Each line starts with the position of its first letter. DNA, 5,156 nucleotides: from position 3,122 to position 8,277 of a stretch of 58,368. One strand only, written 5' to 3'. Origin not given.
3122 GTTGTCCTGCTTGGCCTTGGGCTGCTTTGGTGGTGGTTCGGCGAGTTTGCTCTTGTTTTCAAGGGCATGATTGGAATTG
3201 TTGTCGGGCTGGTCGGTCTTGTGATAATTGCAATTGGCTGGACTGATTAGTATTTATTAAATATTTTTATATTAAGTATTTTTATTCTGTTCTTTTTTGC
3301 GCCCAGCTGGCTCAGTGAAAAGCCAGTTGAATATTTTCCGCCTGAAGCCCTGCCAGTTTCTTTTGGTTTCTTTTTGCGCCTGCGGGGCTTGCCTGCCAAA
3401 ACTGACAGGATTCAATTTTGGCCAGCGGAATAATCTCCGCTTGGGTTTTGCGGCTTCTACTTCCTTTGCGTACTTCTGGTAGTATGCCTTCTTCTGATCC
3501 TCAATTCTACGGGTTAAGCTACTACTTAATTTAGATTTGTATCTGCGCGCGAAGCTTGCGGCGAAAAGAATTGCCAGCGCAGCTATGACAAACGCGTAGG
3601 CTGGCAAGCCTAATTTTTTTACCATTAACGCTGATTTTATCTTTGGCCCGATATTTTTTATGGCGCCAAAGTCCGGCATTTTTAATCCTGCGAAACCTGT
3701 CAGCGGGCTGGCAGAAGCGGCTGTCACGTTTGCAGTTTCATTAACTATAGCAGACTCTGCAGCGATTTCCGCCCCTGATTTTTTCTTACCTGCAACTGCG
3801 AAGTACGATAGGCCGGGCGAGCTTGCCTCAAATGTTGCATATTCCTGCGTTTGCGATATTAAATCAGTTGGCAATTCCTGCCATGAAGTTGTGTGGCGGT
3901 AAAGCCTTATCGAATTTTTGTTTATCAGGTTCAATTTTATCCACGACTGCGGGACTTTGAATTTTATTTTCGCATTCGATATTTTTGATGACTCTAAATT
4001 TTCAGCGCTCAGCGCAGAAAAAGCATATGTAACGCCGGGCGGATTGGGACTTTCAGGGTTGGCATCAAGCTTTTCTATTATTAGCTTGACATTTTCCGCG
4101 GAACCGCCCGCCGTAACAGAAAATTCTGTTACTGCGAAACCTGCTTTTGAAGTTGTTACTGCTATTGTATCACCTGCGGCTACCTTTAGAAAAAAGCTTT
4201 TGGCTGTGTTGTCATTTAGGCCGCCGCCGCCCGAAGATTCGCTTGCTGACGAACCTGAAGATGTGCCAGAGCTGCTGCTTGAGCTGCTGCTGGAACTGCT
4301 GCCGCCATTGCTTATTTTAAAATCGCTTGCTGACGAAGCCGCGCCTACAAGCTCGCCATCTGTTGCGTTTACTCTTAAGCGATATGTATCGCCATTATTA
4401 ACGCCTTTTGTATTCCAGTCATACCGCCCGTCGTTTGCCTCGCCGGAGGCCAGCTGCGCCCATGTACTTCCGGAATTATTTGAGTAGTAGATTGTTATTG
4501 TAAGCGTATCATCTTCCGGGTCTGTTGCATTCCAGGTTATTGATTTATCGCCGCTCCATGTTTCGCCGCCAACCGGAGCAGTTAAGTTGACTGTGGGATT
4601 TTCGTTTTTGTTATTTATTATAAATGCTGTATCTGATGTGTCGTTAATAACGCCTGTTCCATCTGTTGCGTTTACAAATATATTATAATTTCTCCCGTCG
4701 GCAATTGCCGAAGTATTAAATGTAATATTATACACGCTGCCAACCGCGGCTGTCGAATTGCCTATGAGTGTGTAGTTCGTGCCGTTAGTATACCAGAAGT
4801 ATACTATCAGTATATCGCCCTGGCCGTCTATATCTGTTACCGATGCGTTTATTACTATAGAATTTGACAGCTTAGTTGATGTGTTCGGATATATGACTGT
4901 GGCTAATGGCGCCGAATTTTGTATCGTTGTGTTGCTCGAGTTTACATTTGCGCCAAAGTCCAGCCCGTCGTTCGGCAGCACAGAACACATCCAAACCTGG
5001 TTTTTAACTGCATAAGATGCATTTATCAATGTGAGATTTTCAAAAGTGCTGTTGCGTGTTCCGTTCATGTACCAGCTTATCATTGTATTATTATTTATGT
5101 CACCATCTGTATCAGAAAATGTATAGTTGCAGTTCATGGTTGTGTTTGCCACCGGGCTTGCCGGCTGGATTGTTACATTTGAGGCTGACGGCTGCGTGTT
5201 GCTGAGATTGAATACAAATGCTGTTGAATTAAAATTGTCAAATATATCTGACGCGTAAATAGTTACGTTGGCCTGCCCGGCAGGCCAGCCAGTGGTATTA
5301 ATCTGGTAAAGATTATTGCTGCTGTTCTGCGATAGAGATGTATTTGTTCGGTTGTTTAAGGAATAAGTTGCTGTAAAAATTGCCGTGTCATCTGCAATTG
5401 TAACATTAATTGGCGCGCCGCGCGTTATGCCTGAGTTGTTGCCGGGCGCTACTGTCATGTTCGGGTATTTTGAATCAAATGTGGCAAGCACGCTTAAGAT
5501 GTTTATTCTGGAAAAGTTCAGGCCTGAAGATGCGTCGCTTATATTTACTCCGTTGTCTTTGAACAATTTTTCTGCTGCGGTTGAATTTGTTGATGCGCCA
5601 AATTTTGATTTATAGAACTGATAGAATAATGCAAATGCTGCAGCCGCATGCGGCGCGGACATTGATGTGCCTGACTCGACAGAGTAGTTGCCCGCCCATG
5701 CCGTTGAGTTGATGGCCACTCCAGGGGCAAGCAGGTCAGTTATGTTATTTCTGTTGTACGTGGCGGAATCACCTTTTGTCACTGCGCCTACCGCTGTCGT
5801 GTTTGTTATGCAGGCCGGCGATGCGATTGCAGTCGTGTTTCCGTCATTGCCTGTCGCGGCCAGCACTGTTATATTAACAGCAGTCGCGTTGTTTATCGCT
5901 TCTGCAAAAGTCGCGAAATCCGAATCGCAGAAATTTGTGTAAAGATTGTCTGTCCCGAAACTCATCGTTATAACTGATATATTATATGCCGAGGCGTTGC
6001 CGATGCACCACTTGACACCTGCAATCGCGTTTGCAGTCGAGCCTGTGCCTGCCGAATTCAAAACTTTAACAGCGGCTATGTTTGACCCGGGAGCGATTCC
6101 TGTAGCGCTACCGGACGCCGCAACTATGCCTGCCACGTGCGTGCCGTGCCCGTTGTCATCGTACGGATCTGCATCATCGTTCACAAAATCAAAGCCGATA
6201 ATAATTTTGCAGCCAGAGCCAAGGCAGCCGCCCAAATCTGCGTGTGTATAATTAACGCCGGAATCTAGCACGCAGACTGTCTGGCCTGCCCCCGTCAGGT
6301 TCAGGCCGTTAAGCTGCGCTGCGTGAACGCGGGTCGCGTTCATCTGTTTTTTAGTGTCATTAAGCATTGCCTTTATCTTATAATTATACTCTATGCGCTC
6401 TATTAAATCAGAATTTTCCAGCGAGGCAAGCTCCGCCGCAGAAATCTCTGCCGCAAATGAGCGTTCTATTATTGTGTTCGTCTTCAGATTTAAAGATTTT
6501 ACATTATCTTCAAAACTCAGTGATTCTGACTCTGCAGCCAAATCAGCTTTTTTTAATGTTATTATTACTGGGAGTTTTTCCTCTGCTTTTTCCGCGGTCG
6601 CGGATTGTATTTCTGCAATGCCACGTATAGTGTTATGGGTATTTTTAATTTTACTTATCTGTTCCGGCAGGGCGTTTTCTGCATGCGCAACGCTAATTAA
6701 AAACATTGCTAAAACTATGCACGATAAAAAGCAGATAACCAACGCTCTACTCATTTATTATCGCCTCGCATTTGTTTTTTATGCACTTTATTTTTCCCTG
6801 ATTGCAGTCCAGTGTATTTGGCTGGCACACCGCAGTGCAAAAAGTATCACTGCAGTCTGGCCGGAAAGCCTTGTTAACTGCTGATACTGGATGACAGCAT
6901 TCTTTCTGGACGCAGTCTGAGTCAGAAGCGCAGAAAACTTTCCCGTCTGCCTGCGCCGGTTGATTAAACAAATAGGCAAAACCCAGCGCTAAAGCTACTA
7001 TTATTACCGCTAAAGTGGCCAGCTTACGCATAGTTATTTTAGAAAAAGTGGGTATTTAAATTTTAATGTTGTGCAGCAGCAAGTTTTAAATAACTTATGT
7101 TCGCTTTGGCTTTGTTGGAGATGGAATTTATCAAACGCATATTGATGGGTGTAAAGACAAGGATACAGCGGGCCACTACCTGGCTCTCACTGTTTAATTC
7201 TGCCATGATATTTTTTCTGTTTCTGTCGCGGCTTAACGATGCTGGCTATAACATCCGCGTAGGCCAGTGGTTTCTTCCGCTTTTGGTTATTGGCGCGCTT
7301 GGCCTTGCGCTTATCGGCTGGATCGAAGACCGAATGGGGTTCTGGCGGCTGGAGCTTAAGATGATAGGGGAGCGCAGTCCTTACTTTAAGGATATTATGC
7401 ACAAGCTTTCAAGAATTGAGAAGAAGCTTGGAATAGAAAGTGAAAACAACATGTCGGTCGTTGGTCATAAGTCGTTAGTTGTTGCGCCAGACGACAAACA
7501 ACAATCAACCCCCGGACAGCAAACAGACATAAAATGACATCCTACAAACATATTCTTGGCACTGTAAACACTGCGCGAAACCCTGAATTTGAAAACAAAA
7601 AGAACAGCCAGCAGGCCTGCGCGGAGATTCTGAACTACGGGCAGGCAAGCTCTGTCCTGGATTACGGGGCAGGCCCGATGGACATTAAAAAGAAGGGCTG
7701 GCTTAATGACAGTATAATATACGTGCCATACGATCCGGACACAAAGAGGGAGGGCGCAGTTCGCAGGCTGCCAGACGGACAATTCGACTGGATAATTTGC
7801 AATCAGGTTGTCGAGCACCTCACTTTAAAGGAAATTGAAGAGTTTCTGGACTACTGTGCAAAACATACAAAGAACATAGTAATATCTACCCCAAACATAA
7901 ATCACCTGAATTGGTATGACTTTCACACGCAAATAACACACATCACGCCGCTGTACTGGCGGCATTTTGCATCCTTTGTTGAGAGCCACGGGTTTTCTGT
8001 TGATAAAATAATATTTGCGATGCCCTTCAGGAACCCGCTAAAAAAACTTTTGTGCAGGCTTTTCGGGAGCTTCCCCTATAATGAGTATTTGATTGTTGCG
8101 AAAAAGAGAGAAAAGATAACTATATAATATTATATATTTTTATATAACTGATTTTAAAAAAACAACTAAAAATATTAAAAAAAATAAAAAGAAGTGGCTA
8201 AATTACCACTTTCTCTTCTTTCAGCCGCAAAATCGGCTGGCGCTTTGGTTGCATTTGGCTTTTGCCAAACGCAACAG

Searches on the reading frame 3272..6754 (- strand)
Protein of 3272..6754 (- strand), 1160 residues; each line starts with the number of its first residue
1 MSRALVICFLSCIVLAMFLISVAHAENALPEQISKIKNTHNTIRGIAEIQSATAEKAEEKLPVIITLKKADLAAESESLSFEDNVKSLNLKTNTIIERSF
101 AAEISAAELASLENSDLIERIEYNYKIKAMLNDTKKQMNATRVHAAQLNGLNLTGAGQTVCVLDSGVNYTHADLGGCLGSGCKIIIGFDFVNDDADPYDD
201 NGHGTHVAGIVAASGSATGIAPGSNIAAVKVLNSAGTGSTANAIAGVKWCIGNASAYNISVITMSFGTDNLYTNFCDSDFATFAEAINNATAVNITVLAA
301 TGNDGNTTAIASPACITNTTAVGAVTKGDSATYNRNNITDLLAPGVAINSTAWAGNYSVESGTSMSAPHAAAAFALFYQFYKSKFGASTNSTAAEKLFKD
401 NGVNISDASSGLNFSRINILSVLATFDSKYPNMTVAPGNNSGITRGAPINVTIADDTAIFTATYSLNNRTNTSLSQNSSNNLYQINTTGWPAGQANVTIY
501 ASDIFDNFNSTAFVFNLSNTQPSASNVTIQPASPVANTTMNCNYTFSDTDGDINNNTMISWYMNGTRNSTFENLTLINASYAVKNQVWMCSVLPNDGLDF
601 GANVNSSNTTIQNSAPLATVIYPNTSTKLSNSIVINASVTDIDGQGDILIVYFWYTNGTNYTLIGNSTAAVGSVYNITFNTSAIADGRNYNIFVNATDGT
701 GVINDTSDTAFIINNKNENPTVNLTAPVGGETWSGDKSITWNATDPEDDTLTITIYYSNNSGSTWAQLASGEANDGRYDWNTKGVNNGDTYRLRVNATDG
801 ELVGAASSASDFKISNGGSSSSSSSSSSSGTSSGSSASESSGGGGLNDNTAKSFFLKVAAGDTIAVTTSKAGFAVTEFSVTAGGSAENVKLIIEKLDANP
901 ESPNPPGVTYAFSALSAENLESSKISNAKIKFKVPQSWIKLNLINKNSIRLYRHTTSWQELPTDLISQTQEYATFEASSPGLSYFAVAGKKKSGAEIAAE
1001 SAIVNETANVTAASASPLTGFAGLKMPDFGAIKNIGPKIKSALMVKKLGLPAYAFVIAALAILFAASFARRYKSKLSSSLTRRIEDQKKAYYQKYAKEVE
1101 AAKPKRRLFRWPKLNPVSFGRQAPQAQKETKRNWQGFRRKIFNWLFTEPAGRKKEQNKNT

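Call 13: search_protein_families(library=pfam, proteins=[window:3272-6754:-])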
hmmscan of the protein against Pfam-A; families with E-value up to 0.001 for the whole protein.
window:3272-6754:- (1160 aa): 1 family
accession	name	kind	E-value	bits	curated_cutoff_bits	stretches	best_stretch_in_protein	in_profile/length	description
PF00082.27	Peptidase_S8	-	1.1e-38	133.7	21.8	1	155-388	1-260/288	Subtilase family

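Call 50: find_homologous_proteins(query=window:3272-6754:-, max_evalue=1e-30)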
Query window:3272-6754:- (1160 aa): 1063 proteins with E <= 1e-30 among 8000 candidates; the best 120 are listed.
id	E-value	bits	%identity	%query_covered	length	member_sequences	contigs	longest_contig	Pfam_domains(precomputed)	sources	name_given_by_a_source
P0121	0.0e+0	2536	100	100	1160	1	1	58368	PF00082.28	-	-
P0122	0.0e+0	1868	75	99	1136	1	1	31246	PF00082.28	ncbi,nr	ncbi:MAG: S8 family serine peptidase [DPANN group archaeon]|nr:S8 family serine peptidase [DPANN gro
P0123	8.6e-263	893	43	96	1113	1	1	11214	PF17957.8,PF00082.28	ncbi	-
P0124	1.9e-227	776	41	93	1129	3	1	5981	PF17957.8,PF00082.28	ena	-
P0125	1.2e-210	720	41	84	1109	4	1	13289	PF05922.22,PF00082.28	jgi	-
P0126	3.8e-204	699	38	99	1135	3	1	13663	PF17957.8,PF00082.28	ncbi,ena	ncbi:MAG: S8 family serine peptidase [Nanoarchaeota archaeon]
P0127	4.8e-201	688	40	84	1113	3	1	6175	PF05922.22,PF17957.8,PF00082.28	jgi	jgi:PGF-pre-PGF domain-containing protein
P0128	1.7e-195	670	39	92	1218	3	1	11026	PF17957.8,PF00082.28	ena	-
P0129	8.0e-174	598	40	51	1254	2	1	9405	PF17957.8,PF00082.28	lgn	-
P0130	8.1e-174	598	38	51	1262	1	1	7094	PF17957.8,PF10342.16,PF00082.28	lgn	-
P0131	2.4e-172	593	37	53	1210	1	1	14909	PF05922.22,PF17957.8,PF00082.28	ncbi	-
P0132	1.3e-171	591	40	51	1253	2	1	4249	PF17957.8,PF10342.16,PF00082.28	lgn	-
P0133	5.9e-170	585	39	48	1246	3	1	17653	PF17957.8,PF00082.28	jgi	-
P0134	1.5e-167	578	36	93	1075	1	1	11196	PF05922.22,PF17957.8,PF00082.28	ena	-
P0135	2.3e-161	557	36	91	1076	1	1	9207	PF05922.22,PF17957.8,PF00082.28,PF19077.7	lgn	-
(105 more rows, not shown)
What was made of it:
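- Tried and rejected: The full-length search worked (call 50).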

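Call 52: find_encoding_contigs(protein=P0122, flank=10000, max_places=2)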
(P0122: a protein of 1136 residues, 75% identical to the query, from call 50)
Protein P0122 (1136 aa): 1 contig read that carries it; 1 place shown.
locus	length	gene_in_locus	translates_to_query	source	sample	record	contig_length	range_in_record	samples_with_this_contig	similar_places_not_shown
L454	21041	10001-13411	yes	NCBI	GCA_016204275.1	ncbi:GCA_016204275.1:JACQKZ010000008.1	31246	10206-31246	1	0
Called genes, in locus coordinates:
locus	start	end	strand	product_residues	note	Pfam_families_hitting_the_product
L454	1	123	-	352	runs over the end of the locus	PF00676:E1_dh, PF13292:DXP_synthase_N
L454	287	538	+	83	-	PF00462:Glutaredoxin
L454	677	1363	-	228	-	-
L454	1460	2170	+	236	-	-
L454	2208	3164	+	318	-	PF00890:FAD_binding_2 (faint), PF01266:DAO (faint), PF03486:HI0933_like (faint), PF07992:Pyr_redox_2, PF12831:FAD_oxidored (weak), PF13738:Pyr_redox_3, PF00070:Pyr_redox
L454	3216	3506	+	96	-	PF00085:Thioredoxin (weak)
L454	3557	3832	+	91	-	-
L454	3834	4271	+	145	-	-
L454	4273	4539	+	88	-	-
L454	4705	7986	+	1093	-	-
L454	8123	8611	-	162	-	-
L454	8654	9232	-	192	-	-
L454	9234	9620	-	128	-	-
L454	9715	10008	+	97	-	-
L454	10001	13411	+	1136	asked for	PF00082:Peptidase_S8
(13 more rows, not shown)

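Call 57: find_encoding_contigs(protein=P0123, flank=10000, max_places=2)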
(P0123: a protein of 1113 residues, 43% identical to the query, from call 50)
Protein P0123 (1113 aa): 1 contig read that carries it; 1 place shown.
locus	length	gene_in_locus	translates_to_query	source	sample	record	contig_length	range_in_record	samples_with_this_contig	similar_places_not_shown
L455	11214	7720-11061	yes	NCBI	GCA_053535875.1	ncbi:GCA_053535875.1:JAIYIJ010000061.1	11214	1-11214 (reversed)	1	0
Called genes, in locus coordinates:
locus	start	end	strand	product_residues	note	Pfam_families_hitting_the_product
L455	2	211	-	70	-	?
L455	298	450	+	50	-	-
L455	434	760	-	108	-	-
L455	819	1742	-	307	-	PF01073:3Beta_HSD, PF01370:Epimerase, PF03435:Sacchrp_dh_NADP (weak), PF04321:RmlD_sub_bind (faint), PF05368:NmrA (weak), PF07993:NAD_binding_4 (faint), PF13460:NAD_binding_10, PF01073:3Beta_HSD (weak)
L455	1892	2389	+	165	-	-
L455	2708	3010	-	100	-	-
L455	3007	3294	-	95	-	PF01200:Ribosomal_S28e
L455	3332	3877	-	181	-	PF01248:Ribosomal_L7Ae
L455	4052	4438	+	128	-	-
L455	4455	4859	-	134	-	-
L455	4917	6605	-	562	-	PF00749:tRNA-synt_1c, PF03950:tRNA-synt_1c_C, PF20974:tRNA-synt_1c_C2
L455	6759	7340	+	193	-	-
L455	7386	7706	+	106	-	-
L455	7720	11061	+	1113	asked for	PF00082:Peptidase_S8, PF17957:Big_7 (weak)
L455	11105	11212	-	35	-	?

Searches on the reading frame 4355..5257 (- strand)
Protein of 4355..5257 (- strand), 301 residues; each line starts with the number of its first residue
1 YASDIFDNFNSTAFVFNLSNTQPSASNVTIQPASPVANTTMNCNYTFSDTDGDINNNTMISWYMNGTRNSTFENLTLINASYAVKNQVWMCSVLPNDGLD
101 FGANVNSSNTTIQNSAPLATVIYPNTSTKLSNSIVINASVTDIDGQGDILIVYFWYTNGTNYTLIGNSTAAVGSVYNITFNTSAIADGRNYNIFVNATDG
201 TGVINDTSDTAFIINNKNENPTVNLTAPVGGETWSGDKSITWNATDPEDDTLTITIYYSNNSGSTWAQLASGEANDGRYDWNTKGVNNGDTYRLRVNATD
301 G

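Call 45: find_homologous_proteins(query=window:4355-5257:-)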
Query window:4355-5257:-: 2269 candidates shared short words with the query, none scored E <= 0.001.
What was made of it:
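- Tried and rejected: A search with part of the S8 protein returned nothing, not even the protein itself (call 45).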

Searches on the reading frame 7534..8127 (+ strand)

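Call 32: search_protein_families(library=pfam, proteins=[window:7534-8127:+], max_evalue=0.01)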
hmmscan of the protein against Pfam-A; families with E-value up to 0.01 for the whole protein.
window:7534-8127:+ (197 aa): 4 families
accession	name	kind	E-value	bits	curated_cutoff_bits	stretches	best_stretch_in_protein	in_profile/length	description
PF13489.12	Methyltransf_23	-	0.00018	21.7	27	1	39-157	24-162/164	Methyltransferase domain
PF08242.18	Methyltransf_12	-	0.0011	20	30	1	75-113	64-93/98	Methyltransferase domain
PF08241.18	Methyltransf_11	-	0.0019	19.2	21.2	1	78-113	53-88/95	Methyltransferase domain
PF13649.12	Methyltransf_25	-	0.008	17.3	27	0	78-113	57-94/97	Methyltransferase domain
